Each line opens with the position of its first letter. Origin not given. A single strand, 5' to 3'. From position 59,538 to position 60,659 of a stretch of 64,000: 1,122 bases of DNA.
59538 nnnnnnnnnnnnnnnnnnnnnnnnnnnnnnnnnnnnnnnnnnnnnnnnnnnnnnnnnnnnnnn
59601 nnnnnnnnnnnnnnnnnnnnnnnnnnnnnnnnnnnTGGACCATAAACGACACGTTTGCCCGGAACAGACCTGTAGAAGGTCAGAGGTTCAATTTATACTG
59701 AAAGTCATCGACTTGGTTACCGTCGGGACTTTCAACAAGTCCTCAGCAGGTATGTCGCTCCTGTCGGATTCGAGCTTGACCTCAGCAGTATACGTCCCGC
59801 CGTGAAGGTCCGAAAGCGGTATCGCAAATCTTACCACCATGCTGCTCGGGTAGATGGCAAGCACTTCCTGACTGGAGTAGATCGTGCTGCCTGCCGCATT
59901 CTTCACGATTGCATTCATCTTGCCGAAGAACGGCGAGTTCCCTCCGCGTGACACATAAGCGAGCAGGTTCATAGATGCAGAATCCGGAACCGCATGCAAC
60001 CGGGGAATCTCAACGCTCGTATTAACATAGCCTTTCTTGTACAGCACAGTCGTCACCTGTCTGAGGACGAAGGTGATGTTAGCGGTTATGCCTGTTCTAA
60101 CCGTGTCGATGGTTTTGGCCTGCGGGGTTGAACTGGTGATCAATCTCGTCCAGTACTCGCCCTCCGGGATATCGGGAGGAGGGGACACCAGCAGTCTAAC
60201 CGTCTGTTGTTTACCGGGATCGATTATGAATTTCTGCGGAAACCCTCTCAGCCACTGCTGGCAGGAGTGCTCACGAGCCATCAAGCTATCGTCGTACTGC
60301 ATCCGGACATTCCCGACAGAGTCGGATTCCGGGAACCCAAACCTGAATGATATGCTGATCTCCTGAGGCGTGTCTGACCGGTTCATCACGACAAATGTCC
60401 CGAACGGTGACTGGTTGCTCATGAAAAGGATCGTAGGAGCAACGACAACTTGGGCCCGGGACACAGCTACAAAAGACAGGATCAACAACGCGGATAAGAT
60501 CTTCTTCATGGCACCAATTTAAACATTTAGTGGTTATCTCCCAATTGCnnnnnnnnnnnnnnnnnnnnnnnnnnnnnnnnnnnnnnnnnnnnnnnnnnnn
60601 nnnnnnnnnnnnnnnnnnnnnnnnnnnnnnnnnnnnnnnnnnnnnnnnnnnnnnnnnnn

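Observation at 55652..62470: Divergent chaperone-usher-like fibre assembly operon built on DUF4402/SCPU-like subunits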

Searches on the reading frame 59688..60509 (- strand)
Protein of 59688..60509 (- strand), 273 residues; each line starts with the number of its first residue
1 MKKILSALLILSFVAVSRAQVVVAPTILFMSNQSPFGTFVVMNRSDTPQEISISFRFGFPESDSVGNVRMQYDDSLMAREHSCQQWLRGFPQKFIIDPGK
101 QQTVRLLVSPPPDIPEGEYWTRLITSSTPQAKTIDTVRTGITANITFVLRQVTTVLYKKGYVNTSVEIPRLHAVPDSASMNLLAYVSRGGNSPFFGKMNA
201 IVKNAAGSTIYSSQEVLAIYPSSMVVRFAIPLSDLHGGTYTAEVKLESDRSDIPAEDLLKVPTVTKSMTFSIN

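Call 3: search_protein_families(library=pfam, proteins=[window:59688-60509:-], max_evalue=1)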
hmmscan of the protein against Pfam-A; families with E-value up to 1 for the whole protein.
window:59688-60509:- (273 aa): 2 families
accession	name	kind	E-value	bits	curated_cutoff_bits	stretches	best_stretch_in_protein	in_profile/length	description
PF00345.26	PapD_N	-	0.043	14.2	23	1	90-157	56-120/126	Pili and flagellar-assembly chaperone, PapD N-terminal domain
PF16556.11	IL17R_fnIII_D1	-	0.17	12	26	1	68-123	80-134/154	Interleukin-17 receptor, fibronectin-III-like domain 1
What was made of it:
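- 59688..60509 (-): Gene C: periplasmic two-domain PapD-like chaperone (273 aa). Invariant R105 and R122. Long flexible loop at residues 130-148, followed by the conserved alternating-hydrophobic segment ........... PapD_N hit sub-threshold at E=0.043 (call 3).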

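Call 4: search_protein_families(library=ncbifam, proteins=[window:59688-60509:-], max_evalue=1)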
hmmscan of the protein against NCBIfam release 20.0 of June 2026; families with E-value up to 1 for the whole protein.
window:59688-60509:- (273 aa): 0 families

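Call 6: search_solved_structures(query=window:59688-60509:-, max_evalue=10)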
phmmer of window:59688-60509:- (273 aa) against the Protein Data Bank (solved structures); distinct sequences matched with E-value up to 10: 1.
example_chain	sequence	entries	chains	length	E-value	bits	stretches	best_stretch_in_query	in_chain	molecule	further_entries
1ys9_A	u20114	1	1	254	0.42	13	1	137-207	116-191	Protein SPy1043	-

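Call 13: find_homologous_proteins(query=window:59688-60509:-, max_evalue=0.001)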
Query window:59688-60509:- (273 aa): 72 proteins with E <= 0.001 among 1020 candidates.
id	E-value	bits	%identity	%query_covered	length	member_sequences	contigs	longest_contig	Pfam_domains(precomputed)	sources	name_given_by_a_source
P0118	1.3e-174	596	100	100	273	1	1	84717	-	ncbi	-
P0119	4.3e-141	486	79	100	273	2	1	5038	-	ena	-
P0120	1.2e-137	475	77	100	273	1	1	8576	-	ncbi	-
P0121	1.5e-135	468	73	100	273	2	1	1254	-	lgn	-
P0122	1.0e-133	462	75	99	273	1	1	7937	-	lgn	-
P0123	4.2e-133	460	74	100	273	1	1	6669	-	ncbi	-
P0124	8.6e-133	459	74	100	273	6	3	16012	-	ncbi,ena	-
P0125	8.9e-133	459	74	100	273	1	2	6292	-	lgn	-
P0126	1.6e-132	458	74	100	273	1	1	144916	-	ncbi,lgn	-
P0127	5.6e-132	457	74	100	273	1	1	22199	-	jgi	jgi:hypothetical protein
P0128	1.1e-129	449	73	100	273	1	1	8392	-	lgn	-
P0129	1.6e-129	448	72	100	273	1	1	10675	-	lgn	-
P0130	4.0e-129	447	73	95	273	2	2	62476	-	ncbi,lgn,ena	-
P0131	4.4e-125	434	71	99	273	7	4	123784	-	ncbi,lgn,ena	-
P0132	8.2e-125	433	72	91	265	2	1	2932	-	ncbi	-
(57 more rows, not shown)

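Call 16: search_solved_structures(query=A2, max_evalue=10, show_alignments=3)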
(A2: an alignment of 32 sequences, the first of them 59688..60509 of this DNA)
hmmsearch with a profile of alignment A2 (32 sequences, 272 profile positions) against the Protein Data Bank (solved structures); distinct sequences matched with E-value up to 10: 1.
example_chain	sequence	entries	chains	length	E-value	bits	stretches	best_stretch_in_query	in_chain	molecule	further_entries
4qhz_A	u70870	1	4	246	0.021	17.3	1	151-223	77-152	putative glycosyl hydrolase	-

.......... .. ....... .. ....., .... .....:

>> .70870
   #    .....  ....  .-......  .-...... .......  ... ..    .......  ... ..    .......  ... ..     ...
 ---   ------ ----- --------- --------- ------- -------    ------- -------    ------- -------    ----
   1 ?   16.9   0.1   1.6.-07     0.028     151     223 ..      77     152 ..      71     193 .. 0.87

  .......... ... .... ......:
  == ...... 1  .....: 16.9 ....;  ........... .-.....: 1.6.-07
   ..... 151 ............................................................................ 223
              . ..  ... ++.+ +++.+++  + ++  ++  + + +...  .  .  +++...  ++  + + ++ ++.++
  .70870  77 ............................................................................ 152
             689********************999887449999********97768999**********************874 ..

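Call 17: search_protein_families(library=pfam, alignment_id=A2, max_evalue=1)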
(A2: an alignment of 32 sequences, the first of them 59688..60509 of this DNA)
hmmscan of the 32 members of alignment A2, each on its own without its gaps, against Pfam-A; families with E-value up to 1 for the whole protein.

A. member 1, window:59688-60509:- (273 aa): 2 families
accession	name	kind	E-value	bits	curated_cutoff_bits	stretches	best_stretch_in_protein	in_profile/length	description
PF00345.26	PapD_N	-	0.043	14.2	23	1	90-157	56-120/126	Pili and flagellar-assembly chaperone, PapD N-terminal domain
PF16556.11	IL17R_fnIII_D1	-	0.17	12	26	1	68-123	80-134/154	Interleukin-17 receptor, fibronectin-III-like domain 1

B. families by the number of members that match (of 32 scanned): 29 families (the first 25 are shown)
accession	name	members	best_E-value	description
PF00345.26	PapD_N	11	0.0037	Pili and flagellar-assembly chaperone, PapD N-terminal domain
PF14310.12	Fn3-like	6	0.012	Fibronectin type III-like domain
PF10633.15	NPCBM_assoc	5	0.0092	NPCBM-associated, NEW3 domain of alpha-galactosidase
PF11797.14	WxLIP_HBD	4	0.0025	WxL Interacting Protein, host binding domain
PF01835.25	MG2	4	0.012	MG2 domain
PF16967.11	TcfC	3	0.025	E-set like domain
PF06280.18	fn3_5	3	0.027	Fn3-like domain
PF08139.17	LPAM_1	3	0.23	Prokaryotic membrane lipoprotein lipid attachment site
PF17386.8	LBP_C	2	0.017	Lacto-N-biose phosphorylase C-terminal domain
PF10648.15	Gmad2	2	0.02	Immunoglobulin-like domain of bacterial spore germination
PF10969.13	DUF2771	2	0.024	Protein of unknown function (DUF2771)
PF14524.12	Wzt_C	2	0.033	Wzt C-terminal domain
PF10517.14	DM13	2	0.054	Electron transfer DM13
PF16116.10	DUF4832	2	0.061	Domain of unknown function (DUF4832)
PF03451.21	HELP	1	0.038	HELP motif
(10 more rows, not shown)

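Call 22: find_related_loci(query=A3, collection=genome_contigs, flank=9000)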
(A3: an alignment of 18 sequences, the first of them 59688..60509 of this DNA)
Query A3 (273 aa) in genome_contigs; peptide patterns used: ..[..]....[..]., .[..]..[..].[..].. (x = any residue, [..] = any of these).
60 stretches matched a pattern; 28 encode a relative of the query (tblastn E <= 1e-3); 28 distinct loci.
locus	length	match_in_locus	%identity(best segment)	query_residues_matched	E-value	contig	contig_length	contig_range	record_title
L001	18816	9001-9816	74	1-272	1e-141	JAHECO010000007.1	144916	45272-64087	MAG: Candidatus Kryptoniota bacterium isolate Ww171 NODE_85_length_144916_cov_4.892427, whole genome shotgun sequence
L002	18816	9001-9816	75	1-272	7e-138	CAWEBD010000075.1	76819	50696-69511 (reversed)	MAG: uncultured Bacteroidetes bacterium isolate MFD01299.bin.2.3 genome assembly, contig: contig_142755, whole genome sh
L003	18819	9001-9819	68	1-273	3e-135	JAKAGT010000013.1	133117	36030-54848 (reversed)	MAG: Bacteroidetes bacterium isolate WY2.bin60 NODE_168_length_133117_cov_6.716039, whole genome shotgun sequence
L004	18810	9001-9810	71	1-270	1e-133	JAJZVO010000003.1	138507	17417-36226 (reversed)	MAG: Bacteroidetes bacterium isolate SKS5.bin54 NODE_146_length_138507_cov_2.514872, whole genome shotgun sequence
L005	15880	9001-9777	73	14-272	6e-132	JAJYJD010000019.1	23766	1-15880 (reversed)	MAG: Bacteroidetes bacterium isolate DBS2-1.bin144 NODE_3705_length_23766_cov_2.539744, whole genome shotgun sequence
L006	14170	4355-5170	72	1-272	1e-131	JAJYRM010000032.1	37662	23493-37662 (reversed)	MAG: Bacteroidetes bacterium isolate DX1.bin11 NODE_1486_length_37662_cov_5.238044, whole genome shotgun sequence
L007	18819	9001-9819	66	1-273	6e-131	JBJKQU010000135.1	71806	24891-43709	MAG: Candidatus Kryptoniota bacterium isolate Bin_42 S1Ck127_2426071_flag_0_multi_9.9987_len_71806, whole genome shotgun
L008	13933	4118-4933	68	1-272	5e-130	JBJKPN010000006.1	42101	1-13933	MAG: Candidatus Kryptoniota bacterium isolate Bin_123 S1Ck127_738367_flag_0_multi_19.9401_len_42101, whole genome shotgu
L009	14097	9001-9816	67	1-272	6e-129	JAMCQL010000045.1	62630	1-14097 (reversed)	MAG: Bacteroidetes bacterium isolate FK_Sedi_A_Bin.46 NODE_770_length_62630_cov_271.89, whole genome shotgun sequence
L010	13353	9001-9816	69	1-272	1e-126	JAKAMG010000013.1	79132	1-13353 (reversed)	MAG: Bacteroidetes bacterium isolate WY5.bin159 NODE_471_length_79132_cov_15.616442, whole genome shotgun sequence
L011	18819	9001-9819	66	1-273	7e-126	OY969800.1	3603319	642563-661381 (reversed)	MAG: uncultured Bacteroidetes bacterium isolate MFD01476.bin.1.32 genome assembly, chromosome: 1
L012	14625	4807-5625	65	1-273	2e-125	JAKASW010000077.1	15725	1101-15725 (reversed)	MAG: Bacteroidetes bacterium isolate YP1.bin85 NODE_3005_length_15725_cov_1.286383, whole genome shotgun sequence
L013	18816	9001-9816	65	1-272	3e-125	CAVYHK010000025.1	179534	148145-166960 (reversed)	MAG: uncultured Bacteroidetes bacterium isolate MFD03726.bin.1.238 genome assembly, contig: contig_58264, whole genome s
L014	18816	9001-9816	65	1-272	2e-124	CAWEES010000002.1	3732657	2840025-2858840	MAG: uncultured Bacteroidetes bacterium isolate MFD01188.bin.1.46 genome assembly, contig: contig_4108, whole genome sho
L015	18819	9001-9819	65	1-273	1e-122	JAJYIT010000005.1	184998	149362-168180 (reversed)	MAG: Bacteroidetes bacterium isolate DBS2-1.bin131 NODE_95_length_184998_cov_7.146962, whole genome shotgun sequence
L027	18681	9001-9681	27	19-244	3e-27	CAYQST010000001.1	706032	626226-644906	MAG TPA_asm: uncultured Chromatiales bacterium isolate SRP220891_co1_495 genome assembly, contig: NODE_4_length_706032_c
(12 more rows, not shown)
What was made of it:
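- Tried and rejected: A narrower C alignment worked (call 22).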

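Call 25: predict_structure(alignment_id=A2)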
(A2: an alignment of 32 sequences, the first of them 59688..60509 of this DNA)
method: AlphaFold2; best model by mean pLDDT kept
length: 273 residues; sequences in the alignment: 32
mean_pLDDT: 88.6   pTM: 0.79
mean pLDDT of the five models: 88.6, 88.6, 87.3, 87.1, 86.7
residues with pLDDT >= 90: 210; 70-90: 27; 50-70: 26; < 50: 10
segments of 3 or more residues with pLDDT < 50: 12-18
pLDDT, mean of each block of 10 residues (from residue 1): 55 50 91 94 91 95 92 90 96 95 97 95 90 53 62 94 97 95 97 97 96 95 96 94 96 90 97 91
secondary structure, 60 per line:
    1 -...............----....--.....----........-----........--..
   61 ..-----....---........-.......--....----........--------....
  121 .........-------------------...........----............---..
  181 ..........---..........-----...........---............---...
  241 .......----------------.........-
elements in order: H2-16 E21-24 E27-31 E36-43 E49-56 E59-62 E68-71 H75-81 E87-90 E93-96 E101-108 E117-129 E149-159 E164-175 E179-190 E194-203 E209-219 E223-231 E238-247 E264-272
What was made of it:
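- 59688..60509 (-): AF2 model pLDDT 88.6 (call 25).
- On Chaperone-usher pathway (superfamily level): AF2 model of C, pLDDT 88.6 (call 25).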

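Call 28: fold_search(model_id=the predicted structure, library=pdb)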
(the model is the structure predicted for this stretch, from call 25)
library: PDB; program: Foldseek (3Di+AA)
matches with E <= 10: 1613; with E <= 0.001: 216
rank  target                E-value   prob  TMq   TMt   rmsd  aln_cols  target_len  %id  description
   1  5dfk                  8.9e-10  1.00  0.41  0.57   8.5       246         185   14  Crystal Structure of the Escherichia coli Common Pilus Chaperone, EcpB (released 2015-11-04)
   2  6k73_B                1.4e-09  1.00  0.42  0.52   9.4       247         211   16  Chaperone-tip adhesin complex is vital for synergistic activation of CFA/I fimbriae biogenesis (released 2020-06-10)
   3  9i1y_B                2.0e-09  1.00  0.44  0.46   7.3       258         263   12  WxLIP from Enterococcus faecium (released 2026-01-28)
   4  4y2o_A                3.3e-09  1.00  0.44  0.54   7.4       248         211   14  Structure of CFA/I pili chaperone-major subunit complex (CfaA-CfaB) (released 2016-08-10)
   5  5d6h_A                3.9e-09  1.00  0.48  0.56   6.9       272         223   14  Crystal structure of CsuC-CsuA/B chaperone-major subunit pre-assembly complex from Csu biofilm-mediating pili of Acine (released 2015-11-04)
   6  6fjy_A                6.3e-09  1.00  0.45  0.55   6.0       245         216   12  Crystal structure of CsuC-CsuE chaperone-tip adhesion subunit pre-assembly complex from archaic chaperone-usher Csu pi (released 2018-05-16)
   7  6fqa_A                7.0e-09  1.00  0.51  0.58   6.3       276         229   14  Crystal structure of the CsuC-CsuA/B chaperone-subunit preassembly complex of the archaic chaperone-usher Csu pili of  (released 2018-09-26)
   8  6fqa_C                1.0e-08  1.00  0.50  0.58   6.2       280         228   13  Crystal structure of the CsuC-CsuA/B chaperone-subunit preassembly complex of the archaic chaperone-usher Csu pili of  (released 2018-09-26)
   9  9i1y_A                1.1e-08  1.00  0.44  0.45   7.0       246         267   11  WxLIP from Enterococcus faecium (released 2026-01-28)
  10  5ghu                  1.4e-08  1.00  0.49  0.63   6.2       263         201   11  Crystal structure of YadV chaperone at 1.63 Angstrom (released 2017-06-28)
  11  9fxs_C                1.6e-08  1.00  0.41  0.54   7.0       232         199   10  Cryo-EM structure of the type 1 pilus complex including pilus rod and FimI-bound assembly platform after incorporation (released 2025-06-04)
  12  3dsn_A                1.8e-08  1.00  0.48  0.63   6.2       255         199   12  Crystal structure of the complex of the Caf1M chaperone with the mini-fiber of two Caf1 subunits (Caf1:Caf1), carrying (released 2009-07-14)
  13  9i25_C                1.9e-08  1.00  0.44  0.47   7.1       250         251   12  WxLIP from Enterococcus faecium locus A bound to long WxL (released 2026-01-28)
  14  1qpp_B                1.9e-08  1.00  0.42  0.52   8.4       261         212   14  CRYSTAL STRUCTURES OF SELF CAPPING PAPD CHAPERONE HOMODIMERS (released 1999-07-07)
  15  6k73_A                2.5e-08  1.00  0.41  0.53   8.2       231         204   15  Chaperone-tip adhesin complex is vital for synergistic activation of CFA/I fimbriae biogenesis (released 2020-06-10)
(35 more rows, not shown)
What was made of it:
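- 59688..60509 (-): The top Foldseek PDB hits are overwhelmingly chaperone-usher chaperones, 8.9e-10 and weaker (call 28).
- On Chaperone-usher pathway (superfamily level): The top Foldseek PDB hits are overwhelmingly chaperone-usher chaperones (Enterococcus WxLIP is interspersed), aligned over 231-280 columns spanning both domains (call 28).
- Chaperone fold of C: established by the fold search (calls 25, 28). CsuC is among the best fold matches, with TM up to 0.58 (call 28).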

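Call 49: search_protein_families(library=pfam, proteins=[L027:5766-7184:+, L027:7184-8068:+, L027:8185-8829:+, L027:8911-9762:+, L027:9767-13057:+, L027:13079-14143:+, L027:14606-15142:+], max_evalue=0.1)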
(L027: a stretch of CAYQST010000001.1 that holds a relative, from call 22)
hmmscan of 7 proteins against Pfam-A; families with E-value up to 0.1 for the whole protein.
L027:5766-7184:+ (473 aa): 9 families
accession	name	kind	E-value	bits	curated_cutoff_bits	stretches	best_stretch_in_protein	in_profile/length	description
PF07992.20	Pyr_redox_2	-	9.4e-50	170.1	26.1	1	15-310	2-280/291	Pyridine nucleotide-disulphide oxidoreductase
PF00070.33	Pyr_redox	-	1.2e-16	61.4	22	1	165-243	1-80/82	Pyridine nucleotide-disulphide oxidoreductase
PF02852.28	Pyr_redox_dim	-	5.4e-14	52.8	25.3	1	344-444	4-103/110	Pyridine nucleotide-disulphide oxidoreductase, dimerisation domain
PF01266.30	DAO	-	2.1e-08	34.5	27.9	1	212-271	157-216/353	FAD dependent oxidoreductase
PF13738.12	Pyr_redox_3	-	1.5e-06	28.2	30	1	158-295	159-305/305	Pyridine nucleotide-disulphide oxidoreductase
PF13434.12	Lys_Orn_oxgnase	-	0.0062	16.2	21.3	1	87-188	112-213/339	L-lysine 6-monooxygenase/L-ornithine 5-monooxygenase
PF04820.20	Trp_halogenase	-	0.019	14.3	21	0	15-94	1-79/458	Tryptophan halogenase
PF01593.30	Amino_oxidase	-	0.021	14.5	19.8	0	79-129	210-258/443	Flavin containing amine oxidoreductase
PF01488.26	Shikimate_DH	-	0.036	14.6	24.3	0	156-193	5-42/138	Shikimate / quinate 5-dehydrogenase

L027:7184-8068:+ (295 aa): 3 families
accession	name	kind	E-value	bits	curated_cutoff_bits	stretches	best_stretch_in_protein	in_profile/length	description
PF00288.32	GHMP_kinases_N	-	8.2e-15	55.2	22.3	1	65-142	1-86/87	GHMP kinases N terminal domain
PF08544.19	GHMP_kinases_C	-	1e-07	32.7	21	1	216-270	23-79/85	GHMP kinases C terminal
PF22700.2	MVD-like_N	-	0.02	15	27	1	66-131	64-130/157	Diphosphomevalonate decarboxylase-like N-terminal domain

L027:8185-8829:+ (215 aa): 3 families
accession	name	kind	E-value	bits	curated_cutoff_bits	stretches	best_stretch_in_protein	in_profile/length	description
PF14352.11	DUF4402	-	1.8e-07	32.3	25.2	1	75-212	5-129/129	Domain of unknown function (DUF4402)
PF20098.4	DUF6488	-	0.018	15.4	27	1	27-91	1-64/110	Family of unknown function (DUF6488)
PF19077.6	Big_13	-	0.068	14.1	27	0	109-145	46-84/102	Bacterial Ig-like domain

L027:8911-9762:+ (284 aa): 1 family
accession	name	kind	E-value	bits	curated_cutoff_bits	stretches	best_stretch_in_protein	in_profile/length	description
PF16392.11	DUF5001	-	0.062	13.8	23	0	99-119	36-56/86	Ig-like domain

L027:9767-13057:+ (1097 aa): 3 families
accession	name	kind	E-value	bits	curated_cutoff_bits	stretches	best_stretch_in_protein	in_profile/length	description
PF00691.25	OmpA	-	7.6e-17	61.9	27.2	1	999-1087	7-97/98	OmpA family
PF13620.12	CarboxypepD_reg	-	8.1e-05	23.3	32.3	0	786-827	13-54/82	Carboxypeptidase regulatory-like domain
PF07833.16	Cu_amine_oxidN1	-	0.031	14.7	24.2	1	68-146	14-90/108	Copper amine oxidase N-terminal domain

L027:13079-14143:+ (355 aa): 1 family
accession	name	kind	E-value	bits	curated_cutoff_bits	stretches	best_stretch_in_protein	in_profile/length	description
PF03924.19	CHASE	-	1.6e-20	74.2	25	1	118-283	19-189/189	CHASE domain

L027:14606-15142:+ (179 aa): 0 families

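Call 97: find_encoding_contigs(protein=P0118, flank=1000, max_places=2)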
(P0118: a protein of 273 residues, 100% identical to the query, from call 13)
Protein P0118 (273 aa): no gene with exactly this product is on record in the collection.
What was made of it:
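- Tried and rejected: Source record of the window: the exact-sequence look-up of C found nothing (call 97).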
